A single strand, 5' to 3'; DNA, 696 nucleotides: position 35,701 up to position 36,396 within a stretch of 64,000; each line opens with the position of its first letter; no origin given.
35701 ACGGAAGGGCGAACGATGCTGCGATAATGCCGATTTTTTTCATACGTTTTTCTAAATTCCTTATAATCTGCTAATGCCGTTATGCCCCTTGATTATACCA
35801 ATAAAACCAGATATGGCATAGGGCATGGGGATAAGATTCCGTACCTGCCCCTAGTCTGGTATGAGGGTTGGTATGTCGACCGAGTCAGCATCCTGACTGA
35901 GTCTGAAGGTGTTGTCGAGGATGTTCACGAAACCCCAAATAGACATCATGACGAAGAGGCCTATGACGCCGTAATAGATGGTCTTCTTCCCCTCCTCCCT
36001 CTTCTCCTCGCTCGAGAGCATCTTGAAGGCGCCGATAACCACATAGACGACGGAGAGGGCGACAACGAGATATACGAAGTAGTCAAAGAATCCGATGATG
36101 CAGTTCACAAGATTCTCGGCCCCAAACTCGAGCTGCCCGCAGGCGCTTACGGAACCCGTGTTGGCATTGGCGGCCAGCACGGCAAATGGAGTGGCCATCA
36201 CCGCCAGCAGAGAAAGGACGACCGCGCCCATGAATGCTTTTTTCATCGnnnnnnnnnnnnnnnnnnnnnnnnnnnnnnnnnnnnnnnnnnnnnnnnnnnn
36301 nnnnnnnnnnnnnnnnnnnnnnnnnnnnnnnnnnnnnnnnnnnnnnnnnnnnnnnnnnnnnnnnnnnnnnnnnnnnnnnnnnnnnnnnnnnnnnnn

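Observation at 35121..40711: Array of six paralogous TrbC/VirB2-like (T4SS-type) pilin genes with an orphan binding protein, a methyltransferase and a coiled-coil membrane protein, downstream of gyrA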

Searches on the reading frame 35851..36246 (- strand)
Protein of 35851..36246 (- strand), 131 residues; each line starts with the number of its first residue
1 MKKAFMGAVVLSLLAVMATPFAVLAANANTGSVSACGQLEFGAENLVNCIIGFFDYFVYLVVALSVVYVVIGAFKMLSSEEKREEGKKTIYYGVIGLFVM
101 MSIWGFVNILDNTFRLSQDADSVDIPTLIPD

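Call 3: search_protein_families(library=pfam, proteins=[window:35851-36246:-], max_evalue=1)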
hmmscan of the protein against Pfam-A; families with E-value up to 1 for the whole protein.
window:35851-36246:- (131 aa): 3 families
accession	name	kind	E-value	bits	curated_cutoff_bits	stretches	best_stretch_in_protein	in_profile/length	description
PF18895.5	T4SS_pilin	-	1.1e-12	48.3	26.6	1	44-110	3-71/71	Type IV secretion system pilin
PF13572.11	DUF4134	-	0.038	14.7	26.5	1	23-103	14-84/93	Domain of unknown function (DUF4134)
PF12442.13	DUF3681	-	0.55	11.2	24.3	0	53-106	40-95/96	Protein of unknown function (DUF3681)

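Call 4: search_protein_families(library=ncbifam, proteins=[window:35851-36246:-], max_evalue=1)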
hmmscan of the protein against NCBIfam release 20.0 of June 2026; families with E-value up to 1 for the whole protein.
window:35851-36246:- (131 aa): 6 families
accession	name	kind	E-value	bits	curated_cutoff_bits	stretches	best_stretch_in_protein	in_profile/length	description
NF045849.1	ICE_MMCAP2_0565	equivalog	2e-06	27.4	40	1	44-110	7-76/80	Mbov_0395 family pilin-like conjugal transfer protein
NF047370.1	toxin_TsaT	equivalog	0.0006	20.2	80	1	59-110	6-54/60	type II toxin-antitoxin system toxin TsaT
NF040970.1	memb_ExtQ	equivalog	0.021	15.1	150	1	3-103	14-113/134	selenite/tellurite reduction operon b-type cytochrome membrane protein ExtQ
NF033883.1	conj_TraQ_IncI1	equivalog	0.092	12.6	80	1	47-102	7-64/175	conjugal transfer protein TraQ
NF041635.1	STM3941_fam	subfamily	0.21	11.5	40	1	60-112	7-59/157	STM3941 family protein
NF010198.0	PRK13673.1-5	equivalog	0.45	10.8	116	1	55-106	66-114/118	hypothetical protein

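Call 9: find_encoding_contigs(protein=window:35851-36246:-, flank=10000, max_places=6)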
Protein window:35851-36246:- (131 aa): 2 contigs read that carry it; 1 place shown.
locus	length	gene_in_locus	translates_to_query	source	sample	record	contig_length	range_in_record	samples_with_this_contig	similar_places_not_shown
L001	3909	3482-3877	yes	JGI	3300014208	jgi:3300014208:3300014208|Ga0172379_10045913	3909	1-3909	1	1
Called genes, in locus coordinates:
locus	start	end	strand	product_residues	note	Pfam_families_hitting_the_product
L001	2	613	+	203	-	?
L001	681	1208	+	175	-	PF01135:PCMT (weak), PF08704:GCD14 (weak), PF13489:Methyltransf_23, PF01209:Ubie_methyltran, PF13847:Methyltransf_31, PF08241:Methyltransf_11, PF08242:Methyltransf_12, PF13649:Methyltransf_25, +1 more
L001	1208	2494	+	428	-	PF01547:SBP_bac_1, PF13416:SBP_bac_8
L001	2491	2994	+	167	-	-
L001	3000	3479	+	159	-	PF18895:T4SS_pilin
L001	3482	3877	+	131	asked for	PF18895:T4SS_pilin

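Call 10: find_homologous_proteins(query=window:35851-36246:-)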
Query window:35851-36246:- (131 aa): 35 proteins with E <= 0.001 among 77 candidates.
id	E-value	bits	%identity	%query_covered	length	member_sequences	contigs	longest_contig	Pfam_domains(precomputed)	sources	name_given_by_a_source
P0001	1.5e-77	276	100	100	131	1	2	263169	PF18895.6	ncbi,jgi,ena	ncbi:MAG: hypothetical protein WC763_01395 [Candidatus Paceibacterota bacterium]|jgi:hypothetical pr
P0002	3.1e-42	162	66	90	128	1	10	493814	PF18895.6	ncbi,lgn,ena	-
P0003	1.8e-40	156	60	99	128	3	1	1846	PF18895.6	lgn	-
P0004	4.7e-40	155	61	100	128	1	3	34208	PF18895.6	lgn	-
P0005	8.5e-39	151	60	99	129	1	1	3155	PF18895.6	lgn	-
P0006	2.4e-36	143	57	99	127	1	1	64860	PF18895.6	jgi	jgi:Type IV secretion system pilin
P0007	2.4e-33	133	58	89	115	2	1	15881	PF18895.6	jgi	jgi:hypothetical protein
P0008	5.0e-31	126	55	97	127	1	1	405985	PF18895.6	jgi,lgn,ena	-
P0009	1.2e-30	124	61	71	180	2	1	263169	PF18895.6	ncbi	ncbi:MAG: pilin [Candidatus Paceibacterota bacterium]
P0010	1.2e-30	124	54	87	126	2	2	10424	PF18895.6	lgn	-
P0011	1.6e-30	124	55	91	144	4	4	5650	PF18895.6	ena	-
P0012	3.0e-30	123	58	80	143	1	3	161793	PF18895.6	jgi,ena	-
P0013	2.4e-29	120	52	89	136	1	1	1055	PF18895.6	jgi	-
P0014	4.0e-29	119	64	67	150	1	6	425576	PF18895.6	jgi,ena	-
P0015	8.8e-29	118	51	95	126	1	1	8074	PF18895.6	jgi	jgi:hypothetical protein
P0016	9.0e-29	118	55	80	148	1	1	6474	PF18895.6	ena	-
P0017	4.1e-28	116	51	90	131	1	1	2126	PF18895.6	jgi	jgi:hypothetical protein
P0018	8.0e-28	115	58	76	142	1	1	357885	PF18895.6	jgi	jgi:hypothetical protein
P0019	1.1e-27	115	54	91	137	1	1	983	PF18895.6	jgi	jgi:hypothetical protein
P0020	1.4e-27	114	69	63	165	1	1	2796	PF18895.6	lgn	-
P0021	2.9e-27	113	71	53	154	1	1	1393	PF18895.6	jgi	jgi:hypothetical protein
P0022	3.8e-27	113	67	58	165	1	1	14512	PF18895.6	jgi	jgi:hypothetical protein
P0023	4.0e-27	113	55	82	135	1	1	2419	PF18895.6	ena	-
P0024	3.3e-26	110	46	96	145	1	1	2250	PF18895.6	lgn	-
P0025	5.1e-26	109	53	73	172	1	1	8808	PF18895.6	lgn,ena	-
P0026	8.6e-26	109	48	91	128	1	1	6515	PF18895.6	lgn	-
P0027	9.6e-26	108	48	99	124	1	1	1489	PF18895.6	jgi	jgi:hypothetical protein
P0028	1.4e-25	108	46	98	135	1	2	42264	PF18895.6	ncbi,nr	ncbi:MAG: hypothetical protein KGI79_00875 [Patescibacteria group bacterium]|nr:hypothetical protein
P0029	2.7e-25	107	51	84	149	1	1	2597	PF18895.6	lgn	-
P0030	2.9e-25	107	60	62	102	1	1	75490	PF18895.6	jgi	jgi:hypothetical protein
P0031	3.5e-25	107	66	54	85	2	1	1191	PF18895.6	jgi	-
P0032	5.5e-24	103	52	79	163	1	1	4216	PF18895.6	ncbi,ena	-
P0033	8.1e-23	99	50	80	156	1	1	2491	PF18895.6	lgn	-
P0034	8.7e-18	83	61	56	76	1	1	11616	PF18895.6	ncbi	-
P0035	7.5e-9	54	40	53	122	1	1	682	PF18895.6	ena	-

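Call 17: find_encoding_contigs(protein=P0002, flank=10000, max_places=3)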
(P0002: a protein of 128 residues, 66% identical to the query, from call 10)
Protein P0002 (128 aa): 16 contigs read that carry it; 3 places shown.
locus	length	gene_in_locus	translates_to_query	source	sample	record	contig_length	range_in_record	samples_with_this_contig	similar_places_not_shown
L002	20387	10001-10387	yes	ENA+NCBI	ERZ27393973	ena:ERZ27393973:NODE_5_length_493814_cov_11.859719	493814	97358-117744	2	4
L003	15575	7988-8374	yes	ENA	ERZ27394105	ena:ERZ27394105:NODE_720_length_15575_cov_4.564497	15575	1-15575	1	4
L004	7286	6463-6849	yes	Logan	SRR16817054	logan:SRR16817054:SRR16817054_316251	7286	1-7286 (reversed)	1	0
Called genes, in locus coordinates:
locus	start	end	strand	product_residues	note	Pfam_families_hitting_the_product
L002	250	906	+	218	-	PF13483:Lactamase_B_3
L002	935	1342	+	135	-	-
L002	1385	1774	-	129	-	-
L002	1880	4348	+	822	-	PF00521:DNA_topoisoIV, PF03989:DNA_gyraseA_C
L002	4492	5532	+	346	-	-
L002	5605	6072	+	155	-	PF18895:T4SS_pilin (weak)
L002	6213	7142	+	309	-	-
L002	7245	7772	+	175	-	PF00891:Methyltransf_2 (weak), PF01135:PCMT (weak), PF01209:Ubie_methyltran, PF01728:FtsJ (weak), PF13847:Methyltransf_31, PF08241:Methyltransf_11, PF08242:Methyltransf_12, PF13649:Methyltransf_25, +2 more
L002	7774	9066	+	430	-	PF01547:SBP_bac_1, PF13416:SBP_bac_8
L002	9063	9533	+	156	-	-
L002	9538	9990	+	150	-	PF18895:T4SS_pilin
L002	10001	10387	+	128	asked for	PF18895:T4SS_pilin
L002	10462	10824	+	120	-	PF18895:T4SS_pilin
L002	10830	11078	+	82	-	PF18895:T4SS_pilin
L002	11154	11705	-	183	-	-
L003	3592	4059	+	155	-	PF18895:T4SS_pilin (weak)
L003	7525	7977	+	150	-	PF18895:T4SS_pilin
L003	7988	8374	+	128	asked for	PF18895:T4SS_pilin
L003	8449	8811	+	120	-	PF18895:T4SS_pilin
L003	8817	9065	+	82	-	PF18895:T4SS_pilin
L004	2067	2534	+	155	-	PF18895:T4SS_pilin (weak)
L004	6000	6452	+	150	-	PF18895:T4SS_pilin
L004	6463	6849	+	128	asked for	PF18895:T4SS_pilin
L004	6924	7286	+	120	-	PF18895:T4SS_pilin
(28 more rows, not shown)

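Call 18: find_encoding_contigs(protein=P0008, flank=10000, max_places=2)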
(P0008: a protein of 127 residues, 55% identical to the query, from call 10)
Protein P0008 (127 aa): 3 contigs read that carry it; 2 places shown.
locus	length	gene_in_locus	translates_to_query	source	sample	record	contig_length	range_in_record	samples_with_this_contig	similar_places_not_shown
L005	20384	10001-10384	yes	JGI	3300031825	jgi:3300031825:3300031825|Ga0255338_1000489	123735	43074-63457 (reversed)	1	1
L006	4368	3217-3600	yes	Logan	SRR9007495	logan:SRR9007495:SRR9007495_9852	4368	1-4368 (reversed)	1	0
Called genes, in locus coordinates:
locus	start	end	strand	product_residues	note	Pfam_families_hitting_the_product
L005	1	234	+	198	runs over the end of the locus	PF01195:Pept_tRNA_hydro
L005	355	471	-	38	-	-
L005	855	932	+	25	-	-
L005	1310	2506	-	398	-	PF21710:Spt6_S1 (faint), PF00575:S1, PF23459:S1_RRP5 (faint), PF00575:S1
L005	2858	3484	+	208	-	PF13483:Lactamase_B_3, PF12706:Lactamase_B_2 (weak)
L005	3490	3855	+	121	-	-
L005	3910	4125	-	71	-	-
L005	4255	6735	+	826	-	PF00521:DNA_topoisoIV, PF03989:DNA_gyraseA_C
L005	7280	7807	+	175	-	PF00891:Methyltransf_2 (weak), PF01209:Ubie_methyltran, PF02475:TRM5-TYW2_MTfase (weak), PF13489:Methyltransf_23, PF13847:Methyltransf_31, PF08241:Methyltransf_11, PF08242:Methyltransf_12, PF13649:Methyltransf_25, +4 more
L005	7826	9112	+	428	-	PF01547:SBP_bac_1, PF13416:SBP_bac_8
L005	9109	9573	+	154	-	PF18895:T4SS_pilin (weak)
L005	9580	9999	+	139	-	PF18895:T4SS_pilin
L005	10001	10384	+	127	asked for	PF18895:T4SS_pilin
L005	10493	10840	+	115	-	PF18895:T4SS_pilin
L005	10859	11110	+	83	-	PF18895:T4SS_pilin (weak)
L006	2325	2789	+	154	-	PF18895:T4SS_pilin (weak)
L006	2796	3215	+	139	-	PF18895:T4SS_pilin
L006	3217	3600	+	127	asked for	PF18895:T4SS_pilin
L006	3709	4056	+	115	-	PF18895:T4SS_pilin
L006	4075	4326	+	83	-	PF18895:T4SS_pilin (weak)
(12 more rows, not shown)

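Call 23: search_solved_structures(query=A2, max_evalue=10, show_alignments=2)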
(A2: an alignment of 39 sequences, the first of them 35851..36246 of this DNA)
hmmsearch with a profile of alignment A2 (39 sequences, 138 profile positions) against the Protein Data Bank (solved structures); distinct sequences matched with E-value up to 10: 1.
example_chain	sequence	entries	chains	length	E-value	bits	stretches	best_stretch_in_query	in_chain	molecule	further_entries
7l00_A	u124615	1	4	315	0.072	16.3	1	17-80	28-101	Enoyl-Acyl Carrier Protein Reductase FabK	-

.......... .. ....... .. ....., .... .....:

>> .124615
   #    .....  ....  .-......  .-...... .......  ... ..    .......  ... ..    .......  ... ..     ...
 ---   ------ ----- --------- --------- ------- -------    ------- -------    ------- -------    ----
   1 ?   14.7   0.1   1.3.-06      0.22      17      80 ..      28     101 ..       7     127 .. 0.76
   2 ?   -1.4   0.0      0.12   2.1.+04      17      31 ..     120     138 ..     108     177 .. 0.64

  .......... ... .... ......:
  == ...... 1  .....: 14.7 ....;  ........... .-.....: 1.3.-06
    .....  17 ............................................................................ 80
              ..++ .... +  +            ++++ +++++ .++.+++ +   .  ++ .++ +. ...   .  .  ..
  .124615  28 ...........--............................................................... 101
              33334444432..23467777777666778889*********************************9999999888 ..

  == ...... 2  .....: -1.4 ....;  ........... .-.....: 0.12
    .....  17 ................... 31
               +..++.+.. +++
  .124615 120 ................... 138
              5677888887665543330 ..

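Call 28: find_related_loci(query=A3, collection=genome_contigs, flank=10000)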
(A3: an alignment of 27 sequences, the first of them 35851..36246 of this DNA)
Query A3 (131 aa) in genome_contigs; peptide patterns used: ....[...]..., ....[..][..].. (x = any residue, [..] = any of these).
599 stretches matched a pattern (row limit reached: there are more); 226 encode a relative of the query (tblastn E <= 1e-3); the best 80 are kept; 78 distinct loci.
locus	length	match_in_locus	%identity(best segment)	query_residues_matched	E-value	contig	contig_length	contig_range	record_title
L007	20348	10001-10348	66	14-131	1e-47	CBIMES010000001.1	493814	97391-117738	MAG TPA_asm: uncultured bacterium isolate SRR16817029_binner123_Refined_20 genome assembly, contig: ERZ27393973.5, whole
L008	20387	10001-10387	53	1-123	4e-37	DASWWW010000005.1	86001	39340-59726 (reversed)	MAG TPA_asm: Candidatus Paceibacterota bacterium isolate SMAG_U3666 k141_720577, whole genome shotgun sequence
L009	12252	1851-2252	53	1-126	4e-37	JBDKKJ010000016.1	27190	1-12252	MAG: Candidatus Parcubacteria bacterium isolate gunnisonriver_2019_sw_WHONDRS-S19S_0062_B_bin.4 scaffold_1833359, whole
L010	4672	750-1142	53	2-123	1e-35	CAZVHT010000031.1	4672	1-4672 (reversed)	MAG TPA_asm: uncultured Candidatus Saccharibacteria bacterium isolate binchicken_co203_588 genome assembly, contig: k141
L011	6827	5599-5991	48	2-123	2e-34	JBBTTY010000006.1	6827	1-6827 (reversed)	MAG: Patescibacteria group bacterium isolate H51-bin043_1 H51_bin043_1_000000000006, whole genome shotgun sequence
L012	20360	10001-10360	52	1-116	1e-32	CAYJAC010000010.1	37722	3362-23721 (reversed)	MAG TPA_asm: uncultured Candidatus Saccharibacteria bacterium isolate ERP123247_co1_236 genome assembly, contig: NODE_64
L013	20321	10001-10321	55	23-129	1e-31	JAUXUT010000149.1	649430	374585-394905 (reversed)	MAG: bacterium isolate C15_concoct.bin.159_sub C15_k141_471755, whole genome shotgun sequence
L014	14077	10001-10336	50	3-118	4e-31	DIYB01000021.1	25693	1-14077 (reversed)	MAG TPA_asm: Patescibacteria group bacterium UBA6065 UBA6065_contig_565, whole genome shotgun sequence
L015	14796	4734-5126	45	1-123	8e-30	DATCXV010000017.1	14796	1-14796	MAG TPA_asm: Candidatus Paceibacterota bacterium isolate SMAG_U7448 k141_777471, whole genome shotgun sequence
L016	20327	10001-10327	51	9-116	1e-29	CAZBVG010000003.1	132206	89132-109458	MAG TPA_asm: uncultured Candidatus Saccharibacteria bacterium isolate SRP133034_co1_261 genome assembly, contig: NODE_39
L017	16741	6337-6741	45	1-131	6e-29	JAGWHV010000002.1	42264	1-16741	MAG: Patescibacteria group bacterium isolate REEB1 contig-150_994, whole genome shotgun sequence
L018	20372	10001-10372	51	1-117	2e-28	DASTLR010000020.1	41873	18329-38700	MAG TPA_asm: Candidatus Paceibacterota bacterium isolate SMAG_U3078 k141_306518, whole genome shotgun sequence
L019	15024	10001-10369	43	1-117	1e-26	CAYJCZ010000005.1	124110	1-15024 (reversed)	MAG TPA_asm: uncultured Candidatus Saccharibacteria bacterium isolate ERP123247_co1_110 genome assembly, contig: NODE_62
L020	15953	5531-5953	37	1-122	6e-25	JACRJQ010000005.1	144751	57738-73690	MAG: Candidatus Taylorbacteria bacterium isolate NC_groundwater_1833_Pr3_B-0.1um_56_22 SR-2_scaffold_141_909696, whole g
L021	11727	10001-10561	37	14-130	1e-18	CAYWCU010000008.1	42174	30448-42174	MAG TPA_asm: uncultured Candidatus Saccharibacteria bacterium isolate binchicken_co132_51 genome assembly, contig: NODE_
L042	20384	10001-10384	33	1-131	2e-14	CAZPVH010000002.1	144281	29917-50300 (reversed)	MAG TPA_asm: uncultured Candidatus Saccharibacteria bacterium isolate SRP342105_co1_16 genome assembly, contig: NODE_125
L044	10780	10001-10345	33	20-131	3e-13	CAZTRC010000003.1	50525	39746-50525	MAG TPA_asm: uncultured Candidatus Saccharibacteria bacterium isolate SRP286056_co1_61 genome assembly, contig: NODE_666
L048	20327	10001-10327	36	8-119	4e-13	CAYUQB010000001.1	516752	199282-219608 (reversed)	MAG TPA_asm: uncultured Candidatus Saccharibacteria bacterium isolate binchicken_co110_140 genome assembly, contig: NODE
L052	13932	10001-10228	42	45-119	5e-14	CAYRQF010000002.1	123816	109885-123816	MAG TPA_asm: uncultured Candidatus Saccharibacteria bacterium isolate SRP286056_co2_43 genome assembly, contig: NODE_119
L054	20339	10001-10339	37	17-123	1e-12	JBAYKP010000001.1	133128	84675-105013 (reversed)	MAG: Candidatus Paceibacterota bacterium isolate SO_2016_GW1_82 scaffold00292_OW334_2016, whole genome shotgun sequence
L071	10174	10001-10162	48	61-114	7e-12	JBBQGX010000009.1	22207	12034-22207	MAG: Candidatus Paceibacteria bacterium isolate Co_metawrap_936 Cmw_936_k141_167386_length_22207_cov_12.8819, whole geno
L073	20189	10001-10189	44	58-117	9e-12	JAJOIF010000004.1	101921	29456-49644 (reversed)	MAG: Candidatus Paceibacterota bacterium isolate S1C161 S1CNODE_16_length_101921_cov_19.791658, whole genome shotgun seq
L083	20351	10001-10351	30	6-129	2e-11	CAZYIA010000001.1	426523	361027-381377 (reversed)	MAG TPA_asm: uncultured Candidatus Saccharibacteria bacterium isolate SRP263991_co5_231 genome assembly, contig: NODE_11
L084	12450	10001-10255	29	44-126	3e-11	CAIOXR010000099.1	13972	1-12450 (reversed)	uncultured bacterium isolate AM-2014-D8_bin-0749 genome assembly, contig: bin-0749:099/110, whole genome shotgun sequenc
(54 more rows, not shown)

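Call 29: predict_structure(alignment_id=A2)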
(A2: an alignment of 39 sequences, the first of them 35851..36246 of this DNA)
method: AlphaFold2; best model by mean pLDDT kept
length: 131 residues; sequences in the alignment: 39
mean_pLDDT: 75.7   pTM: 0.46
mean pLDDT of the five models: 75.7, 74.7, 73.0, 71.4, 70.2
residues with pLDDT >= 90: 1; 70-90: 99; 50-70: 30; < 50: 1
segments of 3 or more residues with pLDDT < 50: none
pLDDT, mean of each block of 10 residues (from residue 1): 72 75 59 65 77 82 84 79 81 86 84 71 70 71
secondary structure, 60 per line:
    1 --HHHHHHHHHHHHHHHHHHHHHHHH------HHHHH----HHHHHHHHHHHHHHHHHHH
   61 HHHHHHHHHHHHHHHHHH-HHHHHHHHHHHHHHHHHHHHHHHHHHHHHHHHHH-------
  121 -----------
elements in order: H3-26 H33-37 H42-78 H80-113

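Call 34: fold_search(model_id=the predicted structure, library=pdb)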
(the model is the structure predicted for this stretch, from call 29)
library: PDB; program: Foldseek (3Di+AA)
matches with E <= 10: 16; with E <= 0.001: 0
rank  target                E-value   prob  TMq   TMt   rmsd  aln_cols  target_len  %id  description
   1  5dwk_B                4.1e+00  0.08  0.23  0.27   8.9        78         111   18  Diacylglycerol Kinase solved by multi crystal multi orientation native SAD (released 2016-03-23)
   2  7exe_A                5.3e+00  0.13  0.31  0.20   4.5        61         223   15  Crystal structure of mouse 14-3-3zeta in complex with doubly phosphorylated ADAM22 peptide (released 2021-11-24)
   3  3ze5_A                5.6e+00  0.05  0.24  0.27  12.1       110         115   15  Crystal structure of the integral membrane diacylglycerol kinase - delta4 (released 2013-05-22)
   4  7ymi_Z                6.0e+00  0.14  0.29  0.54   3.5        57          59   18  PSII-Pcb Dimer of Acaryochloris Marina (released 2023-08-16)
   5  5n6n_A                6.0e+00  0.07  0.31  0.20  13.4       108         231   16  CRYSTAL STRUCTURE OF THE 14-3-3:NEUTRAL TREHALASE NTH1 COMPLEX (released 2017-11-01)
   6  6dk8_B                6.8e+00  0.25  0.41  0.25   2.4        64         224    9  RetS kinase region without cobalt (released 2019-03-20)
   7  3t98_B                7.2e+00  0.12  0.33  0.46   3.9        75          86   17  Molecular Architecture of the Transport Channel of the Nuclear Pore Complex: Nup54/Nup58 (released 2011-11-02)
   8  6gkf_F                7.2e+00  0.04  0.19  0.14   7.0        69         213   16  Structure of 14-3-3 gamma in complex with caspase-2 14-3-3 binding motif Ser139 (released 2018-10-17)
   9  4bpd_F                7.7e+00  0.06  0.25  0.34   8.9        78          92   18  Structure determination of an integral membrane kinase (released 2014-05-07)
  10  4tq6_B                8.2e+00  0.25  0.36  0.18   2.1        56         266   27  Structure of a UbiA homolog from Archaeoglobus fulgidus bound to Cd2+ (released 2014-07-16)
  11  6a5s_D                8.2e+00  0.05  0.22  0.14   5.0        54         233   13  Structure of 14-3-3 gamma in complex with TFEB 14-3-3 binding motif (released 2019-02-13)
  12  5mdx_Z                8.8e+00  0.18  0.38  0.70   2.3        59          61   12  Cryo-EM structure of the PSII supercomplex from Arabidopsis thaliana (released 2017-06-21)
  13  9r2i_A                8.8e+00  0.13  0.43  0.26   4.0        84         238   15  Cryo-EM structure of the complex CDK16:CCNY:14-3-3 (released 2026-03-25)
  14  8wf6_C                8.8e+00  0.08  0.28  0.18   5.0        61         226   13  14-3-3 zeta complexed with S559 phosphorylated peptide derived from GPIb alpha cytoplasmic domain (released 2024-09-25)
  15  9o88_D                9.3e+00  0.13  0.32  0.05   5.9        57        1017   12  Cryo-EM structure of CIM0216-bound rabbit TRPM3 having 2 resting and 2 activated subunits (para position) at 18 degree (released 2025-12-17)
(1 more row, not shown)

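Call 45: search_protein_families(library=padloc, proteins=[window:35851-36246:-], max_evalue=0.01)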
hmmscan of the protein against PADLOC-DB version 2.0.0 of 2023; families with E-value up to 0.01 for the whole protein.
window:35851-36246:- (131 aa): 1 family
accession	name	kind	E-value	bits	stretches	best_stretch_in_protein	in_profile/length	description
PDLC00678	Effector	-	0.0041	15.2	1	33-96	47-111/184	2TM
